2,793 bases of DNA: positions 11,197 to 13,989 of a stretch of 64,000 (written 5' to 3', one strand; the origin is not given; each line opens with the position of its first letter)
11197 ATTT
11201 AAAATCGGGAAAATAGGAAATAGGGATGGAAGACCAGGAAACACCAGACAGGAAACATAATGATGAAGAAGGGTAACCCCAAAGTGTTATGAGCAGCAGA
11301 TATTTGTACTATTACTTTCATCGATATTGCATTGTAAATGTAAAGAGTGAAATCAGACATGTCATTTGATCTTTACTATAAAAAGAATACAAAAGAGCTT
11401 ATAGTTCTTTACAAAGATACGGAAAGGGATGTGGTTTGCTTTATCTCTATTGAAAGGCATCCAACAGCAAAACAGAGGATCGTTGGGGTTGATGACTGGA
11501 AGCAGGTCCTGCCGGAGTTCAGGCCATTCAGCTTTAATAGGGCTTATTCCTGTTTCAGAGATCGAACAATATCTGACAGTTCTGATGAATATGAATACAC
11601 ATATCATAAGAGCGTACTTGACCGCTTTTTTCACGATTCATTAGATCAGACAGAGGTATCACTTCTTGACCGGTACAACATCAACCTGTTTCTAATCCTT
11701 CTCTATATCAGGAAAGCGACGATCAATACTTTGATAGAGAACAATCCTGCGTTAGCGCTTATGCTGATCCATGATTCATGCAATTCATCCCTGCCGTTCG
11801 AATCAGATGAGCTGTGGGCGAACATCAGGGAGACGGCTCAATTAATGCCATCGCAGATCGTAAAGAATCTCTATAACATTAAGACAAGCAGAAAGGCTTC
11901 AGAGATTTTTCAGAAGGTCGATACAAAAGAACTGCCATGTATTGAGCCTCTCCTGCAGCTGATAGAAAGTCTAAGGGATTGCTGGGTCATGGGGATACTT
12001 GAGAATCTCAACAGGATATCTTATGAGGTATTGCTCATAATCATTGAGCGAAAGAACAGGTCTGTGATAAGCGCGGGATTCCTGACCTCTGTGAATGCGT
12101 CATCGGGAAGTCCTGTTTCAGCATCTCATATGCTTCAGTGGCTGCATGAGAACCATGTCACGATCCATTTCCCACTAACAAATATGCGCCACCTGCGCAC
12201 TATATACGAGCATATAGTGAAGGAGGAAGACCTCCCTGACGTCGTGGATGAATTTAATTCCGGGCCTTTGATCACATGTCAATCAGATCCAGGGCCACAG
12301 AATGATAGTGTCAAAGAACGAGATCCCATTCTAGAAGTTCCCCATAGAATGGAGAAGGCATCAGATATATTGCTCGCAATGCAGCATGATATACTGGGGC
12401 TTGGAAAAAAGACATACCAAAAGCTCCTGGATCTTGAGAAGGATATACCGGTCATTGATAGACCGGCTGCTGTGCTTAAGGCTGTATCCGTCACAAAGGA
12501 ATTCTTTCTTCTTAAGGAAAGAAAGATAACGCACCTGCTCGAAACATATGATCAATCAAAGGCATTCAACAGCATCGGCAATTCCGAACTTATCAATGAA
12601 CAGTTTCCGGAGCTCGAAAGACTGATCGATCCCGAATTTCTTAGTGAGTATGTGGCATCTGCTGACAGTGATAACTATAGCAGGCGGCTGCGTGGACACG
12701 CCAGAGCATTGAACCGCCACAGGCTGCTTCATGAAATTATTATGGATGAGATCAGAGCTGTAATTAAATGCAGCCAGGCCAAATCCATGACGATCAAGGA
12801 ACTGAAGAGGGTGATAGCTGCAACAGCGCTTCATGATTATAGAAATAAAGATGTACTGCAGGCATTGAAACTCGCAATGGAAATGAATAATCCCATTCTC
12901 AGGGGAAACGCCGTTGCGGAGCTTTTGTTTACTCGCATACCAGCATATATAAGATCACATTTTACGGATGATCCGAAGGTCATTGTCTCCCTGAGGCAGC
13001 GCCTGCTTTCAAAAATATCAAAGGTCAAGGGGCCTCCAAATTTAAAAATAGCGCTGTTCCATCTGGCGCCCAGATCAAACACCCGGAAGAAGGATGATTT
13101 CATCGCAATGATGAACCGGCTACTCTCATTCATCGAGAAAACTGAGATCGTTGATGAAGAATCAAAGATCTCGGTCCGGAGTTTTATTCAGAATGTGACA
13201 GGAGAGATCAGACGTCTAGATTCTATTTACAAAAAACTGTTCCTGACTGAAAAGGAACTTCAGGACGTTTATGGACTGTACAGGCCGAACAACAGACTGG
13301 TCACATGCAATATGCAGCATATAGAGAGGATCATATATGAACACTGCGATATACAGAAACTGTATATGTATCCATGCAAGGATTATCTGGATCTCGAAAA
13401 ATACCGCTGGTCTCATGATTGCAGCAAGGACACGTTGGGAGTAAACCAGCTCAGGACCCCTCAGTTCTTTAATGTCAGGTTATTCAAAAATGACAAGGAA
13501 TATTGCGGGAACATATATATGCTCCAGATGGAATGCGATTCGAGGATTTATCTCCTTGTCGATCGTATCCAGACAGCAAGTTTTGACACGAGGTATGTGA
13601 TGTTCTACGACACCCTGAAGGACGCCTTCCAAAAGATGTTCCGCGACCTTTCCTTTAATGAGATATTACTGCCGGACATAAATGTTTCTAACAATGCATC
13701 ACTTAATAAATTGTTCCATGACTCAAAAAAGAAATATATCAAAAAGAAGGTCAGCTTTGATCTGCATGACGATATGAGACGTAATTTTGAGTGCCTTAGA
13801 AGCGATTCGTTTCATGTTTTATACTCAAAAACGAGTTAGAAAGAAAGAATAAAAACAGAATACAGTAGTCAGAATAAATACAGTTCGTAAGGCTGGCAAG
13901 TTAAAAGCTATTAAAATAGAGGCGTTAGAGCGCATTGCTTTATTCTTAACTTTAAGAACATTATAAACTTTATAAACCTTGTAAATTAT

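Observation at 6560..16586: Triplicated, diverged 698/698/699-aa paralogs with the same 5' leader and a perfect palindrome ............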

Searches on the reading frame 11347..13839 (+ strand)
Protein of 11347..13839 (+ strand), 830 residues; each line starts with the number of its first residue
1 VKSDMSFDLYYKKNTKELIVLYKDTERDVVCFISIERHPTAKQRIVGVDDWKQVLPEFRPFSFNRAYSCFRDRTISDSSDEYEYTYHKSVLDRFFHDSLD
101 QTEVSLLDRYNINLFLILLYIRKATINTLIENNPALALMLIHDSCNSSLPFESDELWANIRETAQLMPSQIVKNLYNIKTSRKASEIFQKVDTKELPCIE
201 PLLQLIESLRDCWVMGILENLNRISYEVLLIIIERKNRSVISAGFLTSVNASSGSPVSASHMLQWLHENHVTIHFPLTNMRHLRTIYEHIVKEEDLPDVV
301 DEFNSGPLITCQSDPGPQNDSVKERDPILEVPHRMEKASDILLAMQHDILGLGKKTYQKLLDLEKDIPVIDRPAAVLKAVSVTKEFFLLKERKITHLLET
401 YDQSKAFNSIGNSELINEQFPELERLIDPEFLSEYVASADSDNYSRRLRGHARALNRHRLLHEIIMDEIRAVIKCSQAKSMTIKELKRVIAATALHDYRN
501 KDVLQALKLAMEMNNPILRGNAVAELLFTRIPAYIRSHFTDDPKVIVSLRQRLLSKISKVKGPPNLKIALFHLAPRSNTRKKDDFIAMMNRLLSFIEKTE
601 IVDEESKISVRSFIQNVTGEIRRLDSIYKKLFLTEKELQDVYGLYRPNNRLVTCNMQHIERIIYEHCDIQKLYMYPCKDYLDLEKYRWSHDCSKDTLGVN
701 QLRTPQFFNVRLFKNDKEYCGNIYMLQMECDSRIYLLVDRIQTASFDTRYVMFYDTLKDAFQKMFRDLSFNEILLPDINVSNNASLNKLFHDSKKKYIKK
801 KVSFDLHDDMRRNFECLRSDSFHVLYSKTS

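Call 3: search_protein_families(library=pfam, proteins=[window:11347-13839:+])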
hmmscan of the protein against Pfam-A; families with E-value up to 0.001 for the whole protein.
window:11347-13839:+ (830 aa): 0 families

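Call 9: search_protein_families(library=ncbifam, proteins=[window:11347-13839:+], max_evalue=0.01)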
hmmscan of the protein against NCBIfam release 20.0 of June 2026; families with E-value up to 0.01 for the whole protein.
window:11347-13839:+ (830 aa): 0 families

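Call 10: search_protein_families(library=padloc, proteins=[window:11347-13839:+], max_evalue=0.01)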
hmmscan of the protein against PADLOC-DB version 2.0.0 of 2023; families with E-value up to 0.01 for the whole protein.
window:11347-13839:+ (830 aa): 0 families

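Call 11: search_protein_families(library=phrogs, proteins=[window:11347-13839:+], max_evalue=0.01)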
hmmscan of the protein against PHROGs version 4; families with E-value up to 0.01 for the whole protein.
window:11347-13839:+ (830 aa): 0 families

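Call 83: search_protein_families(library=pfam, proteins=[window:11347-13839:+], max_evalue=0.1)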
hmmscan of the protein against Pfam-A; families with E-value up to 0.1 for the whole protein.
window:11347-13839:+ (830 aa): 1 family
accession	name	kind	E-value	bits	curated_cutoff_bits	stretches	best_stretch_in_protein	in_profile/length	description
PF24484.1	ADAMTSL1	-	0.041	14.1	27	0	620-643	4-27/40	ADAMTSL1 domain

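Call 103: search_solved_structures(query=window:11347-13839:+, max_evalue=1)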
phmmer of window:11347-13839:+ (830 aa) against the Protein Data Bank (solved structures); distinct sequences matched with E-value up to 1: 0.
